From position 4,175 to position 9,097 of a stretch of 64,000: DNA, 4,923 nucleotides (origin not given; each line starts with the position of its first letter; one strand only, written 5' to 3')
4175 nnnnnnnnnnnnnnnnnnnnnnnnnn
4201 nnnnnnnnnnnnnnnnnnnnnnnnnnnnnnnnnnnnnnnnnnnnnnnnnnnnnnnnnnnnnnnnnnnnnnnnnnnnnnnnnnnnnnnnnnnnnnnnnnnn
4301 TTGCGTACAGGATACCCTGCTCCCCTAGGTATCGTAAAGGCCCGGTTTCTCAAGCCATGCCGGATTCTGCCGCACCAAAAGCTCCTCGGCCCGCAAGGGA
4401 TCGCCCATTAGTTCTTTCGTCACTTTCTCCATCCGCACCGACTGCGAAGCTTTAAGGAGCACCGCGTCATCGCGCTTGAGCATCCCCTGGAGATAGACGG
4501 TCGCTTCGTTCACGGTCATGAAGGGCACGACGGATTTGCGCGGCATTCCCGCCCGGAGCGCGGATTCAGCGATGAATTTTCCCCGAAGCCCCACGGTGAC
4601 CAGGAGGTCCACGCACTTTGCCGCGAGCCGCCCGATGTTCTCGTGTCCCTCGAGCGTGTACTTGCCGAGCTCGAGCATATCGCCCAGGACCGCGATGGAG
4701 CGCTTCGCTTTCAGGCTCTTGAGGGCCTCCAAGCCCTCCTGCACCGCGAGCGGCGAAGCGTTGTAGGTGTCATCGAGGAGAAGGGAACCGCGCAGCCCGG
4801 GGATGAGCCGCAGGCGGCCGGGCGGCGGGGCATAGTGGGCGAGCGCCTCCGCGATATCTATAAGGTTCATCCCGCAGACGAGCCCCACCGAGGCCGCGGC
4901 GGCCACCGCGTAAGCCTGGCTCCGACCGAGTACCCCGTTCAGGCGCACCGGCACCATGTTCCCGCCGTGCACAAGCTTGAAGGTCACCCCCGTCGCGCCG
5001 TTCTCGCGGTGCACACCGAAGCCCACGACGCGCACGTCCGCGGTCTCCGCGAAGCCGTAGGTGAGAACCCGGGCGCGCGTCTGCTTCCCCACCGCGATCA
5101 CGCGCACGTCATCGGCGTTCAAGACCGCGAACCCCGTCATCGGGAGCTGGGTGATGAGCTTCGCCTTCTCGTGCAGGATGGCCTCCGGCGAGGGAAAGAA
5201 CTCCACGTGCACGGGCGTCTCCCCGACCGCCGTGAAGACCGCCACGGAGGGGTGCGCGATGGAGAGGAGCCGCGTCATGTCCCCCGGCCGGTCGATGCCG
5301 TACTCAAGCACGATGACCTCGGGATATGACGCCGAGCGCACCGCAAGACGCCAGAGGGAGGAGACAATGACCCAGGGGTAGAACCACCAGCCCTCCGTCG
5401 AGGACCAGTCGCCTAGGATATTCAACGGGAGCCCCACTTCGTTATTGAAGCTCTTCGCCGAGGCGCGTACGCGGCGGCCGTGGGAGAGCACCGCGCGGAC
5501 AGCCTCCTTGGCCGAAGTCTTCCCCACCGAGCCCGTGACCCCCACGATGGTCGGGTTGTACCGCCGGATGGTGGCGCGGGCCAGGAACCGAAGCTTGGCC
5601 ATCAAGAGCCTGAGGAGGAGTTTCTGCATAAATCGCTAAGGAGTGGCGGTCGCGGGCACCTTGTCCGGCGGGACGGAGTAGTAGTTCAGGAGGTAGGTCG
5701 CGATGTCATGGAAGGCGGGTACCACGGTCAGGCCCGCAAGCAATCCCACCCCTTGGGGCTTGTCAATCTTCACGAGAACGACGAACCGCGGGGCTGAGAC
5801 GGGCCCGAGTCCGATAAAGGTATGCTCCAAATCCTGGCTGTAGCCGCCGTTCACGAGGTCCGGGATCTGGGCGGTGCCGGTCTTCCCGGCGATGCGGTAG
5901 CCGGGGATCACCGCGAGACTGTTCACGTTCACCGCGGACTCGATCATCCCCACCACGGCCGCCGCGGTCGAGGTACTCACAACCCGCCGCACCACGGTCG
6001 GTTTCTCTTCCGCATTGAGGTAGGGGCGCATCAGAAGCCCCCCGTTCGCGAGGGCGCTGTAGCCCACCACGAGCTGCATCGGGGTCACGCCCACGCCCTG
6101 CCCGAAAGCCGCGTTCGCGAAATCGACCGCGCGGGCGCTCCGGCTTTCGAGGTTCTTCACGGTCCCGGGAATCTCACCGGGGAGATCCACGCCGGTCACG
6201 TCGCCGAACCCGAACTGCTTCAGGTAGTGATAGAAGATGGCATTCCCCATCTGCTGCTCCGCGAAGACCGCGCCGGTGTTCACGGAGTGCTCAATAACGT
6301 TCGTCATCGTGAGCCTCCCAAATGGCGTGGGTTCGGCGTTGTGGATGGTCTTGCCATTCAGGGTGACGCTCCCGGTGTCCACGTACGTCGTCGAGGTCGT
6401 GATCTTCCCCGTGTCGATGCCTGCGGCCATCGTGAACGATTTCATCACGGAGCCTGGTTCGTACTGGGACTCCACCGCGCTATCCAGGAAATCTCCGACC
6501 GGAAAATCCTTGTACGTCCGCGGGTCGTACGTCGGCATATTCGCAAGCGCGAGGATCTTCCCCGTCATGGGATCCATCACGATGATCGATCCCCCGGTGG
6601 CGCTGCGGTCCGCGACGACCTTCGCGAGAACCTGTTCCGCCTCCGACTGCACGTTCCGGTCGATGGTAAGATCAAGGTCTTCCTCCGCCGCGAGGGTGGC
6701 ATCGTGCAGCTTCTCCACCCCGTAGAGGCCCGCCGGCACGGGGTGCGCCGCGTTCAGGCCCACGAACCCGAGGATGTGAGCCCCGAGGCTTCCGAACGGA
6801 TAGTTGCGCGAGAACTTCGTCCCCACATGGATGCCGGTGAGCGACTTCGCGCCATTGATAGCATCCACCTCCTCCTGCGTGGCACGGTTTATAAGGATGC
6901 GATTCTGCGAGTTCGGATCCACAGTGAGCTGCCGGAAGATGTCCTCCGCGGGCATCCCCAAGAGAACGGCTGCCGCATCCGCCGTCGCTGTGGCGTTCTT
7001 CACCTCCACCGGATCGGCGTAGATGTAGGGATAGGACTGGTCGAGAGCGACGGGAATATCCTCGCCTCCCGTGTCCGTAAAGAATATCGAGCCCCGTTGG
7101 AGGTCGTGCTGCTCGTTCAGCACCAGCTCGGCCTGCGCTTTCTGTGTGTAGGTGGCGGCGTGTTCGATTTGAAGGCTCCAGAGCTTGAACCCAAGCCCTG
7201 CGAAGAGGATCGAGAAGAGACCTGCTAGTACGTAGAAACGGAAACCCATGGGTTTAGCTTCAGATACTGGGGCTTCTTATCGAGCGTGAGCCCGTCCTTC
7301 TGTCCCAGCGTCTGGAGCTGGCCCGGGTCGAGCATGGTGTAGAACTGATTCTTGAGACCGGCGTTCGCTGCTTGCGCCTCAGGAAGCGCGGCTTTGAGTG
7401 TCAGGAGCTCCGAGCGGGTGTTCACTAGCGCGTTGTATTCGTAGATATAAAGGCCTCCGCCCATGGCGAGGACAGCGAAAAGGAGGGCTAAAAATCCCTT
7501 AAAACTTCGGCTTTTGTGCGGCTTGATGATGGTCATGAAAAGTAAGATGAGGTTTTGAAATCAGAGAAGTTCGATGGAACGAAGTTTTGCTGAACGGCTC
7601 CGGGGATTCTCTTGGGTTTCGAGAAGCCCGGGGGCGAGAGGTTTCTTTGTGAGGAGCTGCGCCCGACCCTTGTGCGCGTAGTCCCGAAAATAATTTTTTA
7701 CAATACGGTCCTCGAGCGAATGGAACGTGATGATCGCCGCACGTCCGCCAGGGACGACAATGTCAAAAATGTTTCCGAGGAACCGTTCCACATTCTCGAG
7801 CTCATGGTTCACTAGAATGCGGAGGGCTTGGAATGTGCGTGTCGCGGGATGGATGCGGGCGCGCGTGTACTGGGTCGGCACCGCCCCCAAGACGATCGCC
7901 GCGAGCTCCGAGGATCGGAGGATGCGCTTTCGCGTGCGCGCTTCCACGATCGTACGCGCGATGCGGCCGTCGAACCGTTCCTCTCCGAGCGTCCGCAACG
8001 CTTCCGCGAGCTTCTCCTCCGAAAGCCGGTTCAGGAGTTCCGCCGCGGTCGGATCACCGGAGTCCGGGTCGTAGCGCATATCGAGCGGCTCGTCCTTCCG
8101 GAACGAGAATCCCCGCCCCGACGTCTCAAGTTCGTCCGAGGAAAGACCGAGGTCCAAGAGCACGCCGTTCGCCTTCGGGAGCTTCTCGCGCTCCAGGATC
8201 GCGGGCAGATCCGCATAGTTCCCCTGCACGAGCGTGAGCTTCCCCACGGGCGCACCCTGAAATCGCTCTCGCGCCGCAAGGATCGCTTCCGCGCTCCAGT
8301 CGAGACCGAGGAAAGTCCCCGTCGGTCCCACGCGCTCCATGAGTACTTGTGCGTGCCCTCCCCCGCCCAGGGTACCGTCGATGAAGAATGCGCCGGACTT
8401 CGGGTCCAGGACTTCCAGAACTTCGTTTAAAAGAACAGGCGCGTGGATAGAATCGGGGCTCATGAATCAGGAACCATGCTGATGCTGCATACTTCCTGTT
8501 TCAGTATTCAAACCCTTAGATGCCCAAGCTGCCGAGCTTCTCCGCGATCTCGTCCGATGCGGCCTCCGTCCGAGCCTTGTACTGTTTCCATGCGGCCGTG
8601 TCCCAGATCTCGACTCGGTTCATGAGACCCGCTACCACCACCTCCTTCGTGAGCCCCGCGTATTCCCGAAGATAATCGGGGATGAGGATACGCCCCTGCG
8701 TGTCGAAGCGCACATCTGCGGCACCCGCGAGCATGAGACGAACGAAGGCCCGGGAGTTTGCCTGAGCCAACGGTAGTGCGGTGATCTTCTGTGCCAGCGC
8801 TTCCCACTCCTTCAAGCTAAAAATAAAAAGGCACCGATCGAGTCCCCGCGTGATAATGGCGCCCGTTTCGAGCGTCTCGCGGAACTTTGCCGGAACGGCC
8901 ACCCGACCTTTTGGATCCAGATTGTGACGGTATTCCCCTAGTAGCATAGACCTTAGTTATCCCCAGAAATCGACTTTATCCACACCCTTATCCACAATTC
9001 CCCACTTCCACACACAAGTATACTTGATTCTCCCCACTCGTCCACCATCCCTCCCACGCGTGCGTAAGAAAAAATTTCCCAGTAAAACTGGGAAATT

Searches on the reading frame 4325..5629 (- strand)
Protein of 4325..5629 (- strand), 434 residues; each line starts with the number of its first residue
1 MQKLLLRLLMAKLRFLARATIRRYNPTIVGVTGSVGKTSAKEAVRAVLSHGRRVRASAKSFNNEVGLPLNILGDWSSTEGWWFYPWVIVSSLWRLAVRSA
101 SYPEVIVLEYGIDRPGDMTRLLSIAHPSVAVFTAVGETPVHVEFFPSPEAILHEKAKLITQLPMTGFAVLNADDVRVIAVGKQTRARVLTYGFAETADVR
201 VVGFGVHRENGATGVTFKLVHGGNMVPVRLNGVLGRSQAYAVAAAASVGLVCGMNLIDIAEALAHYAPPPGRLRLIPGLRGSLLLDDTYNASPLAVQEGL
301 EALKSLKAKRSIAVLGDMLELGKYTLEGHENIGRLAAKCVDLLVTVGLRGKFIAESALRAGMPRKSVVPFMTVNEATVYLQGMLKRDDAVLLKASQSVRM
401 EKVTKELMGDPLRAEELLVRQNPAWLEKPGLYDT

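Call 28: search_protein_families(library=pfam, proteins=[window:4325-5629:-], max_evalue=0.0001)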
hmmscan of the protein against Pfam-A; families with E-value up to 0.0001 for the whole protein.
window:4325-5629:- (434 aa): 2 families
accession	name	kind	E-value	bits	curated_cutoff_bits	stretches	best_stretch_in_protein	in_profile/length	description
PF08245.18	Mur_ligase_M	-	1.2e-24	87.8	24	1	103-247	57-198/200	Mur ligase middle domain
PF02875.26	Mur_ligase_C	-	1.7e-16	61.7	28.4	1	271-395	1-126/127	Mur ligase, glutamate ligase domain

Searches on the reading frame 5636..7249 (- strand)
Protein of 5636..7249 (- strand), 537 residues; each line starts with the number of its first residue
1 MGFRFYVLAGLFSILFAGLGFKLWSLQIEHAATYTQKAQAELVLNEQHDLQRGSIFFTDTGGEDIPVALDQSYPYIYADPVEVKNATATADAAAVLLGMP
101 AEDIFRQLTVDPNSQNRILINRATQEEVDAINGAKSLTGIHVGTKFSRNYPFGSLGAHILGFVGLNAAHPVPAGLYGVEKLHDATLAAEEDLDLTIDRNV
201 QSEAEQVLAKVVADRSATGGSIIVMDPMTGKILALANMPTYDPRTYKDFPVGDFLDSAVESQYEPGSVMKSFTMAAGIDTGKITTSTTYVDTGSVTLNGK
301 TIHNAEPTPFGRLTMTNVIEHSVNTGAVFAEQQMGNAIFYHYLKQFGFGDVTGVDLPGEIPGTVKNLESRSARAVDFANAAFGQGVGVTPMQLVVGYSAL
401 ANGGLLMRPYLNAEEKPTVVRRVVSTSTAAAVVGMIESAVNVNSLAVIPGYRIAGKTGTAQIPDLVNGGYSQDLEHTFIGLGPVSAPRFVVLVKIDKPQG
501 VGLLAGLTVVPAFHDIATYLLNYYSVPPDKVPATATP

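Call 28: search_protein_families(library=pfam, proteins=[window:5636-7249:-], max_evalue=0.0001)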
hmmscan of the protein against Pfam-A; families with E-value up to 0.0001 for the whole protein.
window:5636-7249:- (537 aa): 2 families
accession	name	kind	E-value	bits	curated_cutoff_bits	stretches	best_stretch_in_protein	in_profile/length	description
PF00905.27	Transpeptidase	-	1.6e-63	215.1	22.1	1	220-502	1-283/299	Penicillin binding protein transpeptidase domain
PF03717.20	PBP_dimer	-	7.8e-08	33.4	24.4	1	66-166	16-126/180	Penicillin-binding Protein dimerisation domain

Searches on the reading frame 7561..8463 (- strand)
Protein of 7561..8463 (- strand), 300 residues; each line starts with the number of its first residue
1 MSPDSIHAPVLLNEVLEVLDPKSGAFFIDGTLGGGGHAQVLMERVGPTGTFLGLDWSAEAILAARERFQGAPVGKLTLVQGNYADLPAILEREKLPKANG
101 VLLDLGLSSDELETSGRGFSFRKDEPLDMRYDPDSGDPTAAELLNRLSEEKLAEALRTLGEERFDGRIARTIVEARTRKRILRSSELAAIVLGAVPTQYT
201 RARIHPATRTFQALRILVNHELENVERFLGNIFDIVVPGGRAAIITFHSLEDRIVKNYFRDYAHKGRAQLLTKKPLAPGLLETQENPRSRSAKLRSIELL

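Call 28: search_protein_families(library=pfam, proteins=[window:7561-8463:-], max_evalue=0.0001)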
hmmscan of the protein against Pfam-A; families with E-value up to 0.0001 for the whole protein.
window:7561-8463:- (300 aa): 4 families
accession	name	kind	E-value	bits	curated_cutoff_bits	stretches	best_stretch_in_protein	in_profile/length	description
PF01795.25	Methyltransf_5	-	7.5e-95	318.4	27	1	6-298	3-307/309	MraW methylase family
PF13649.12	Methyltransf_25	-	9e-06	26.7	27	0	32-88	6-60/97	Methyltransferase domain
PF13847.12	Methyltransf_31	-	1.5e-05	25.2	27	1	29-93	9-73/145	Methyltransferase domain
PF08241.18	Methyltransf_11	-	3.1e-05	25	21.2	0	33-87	6-55/95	Methyltransferase domain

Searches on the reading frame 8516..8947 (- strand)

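Call 28: search_protein_families(library=pfam, proteins=[window:8516-8947:-], max_evalue=0.0001)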
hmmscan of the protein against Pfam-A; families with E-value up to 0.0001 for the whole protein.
window:8516-8947:- (143 aa): 1 family
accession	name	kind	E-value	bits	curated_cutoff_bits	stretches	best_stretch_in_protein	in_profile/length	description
PF02381.23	MraZ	-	2.6e-41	139.9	23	2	72-136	1-66/72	MraZ protein, putative antitoxin-like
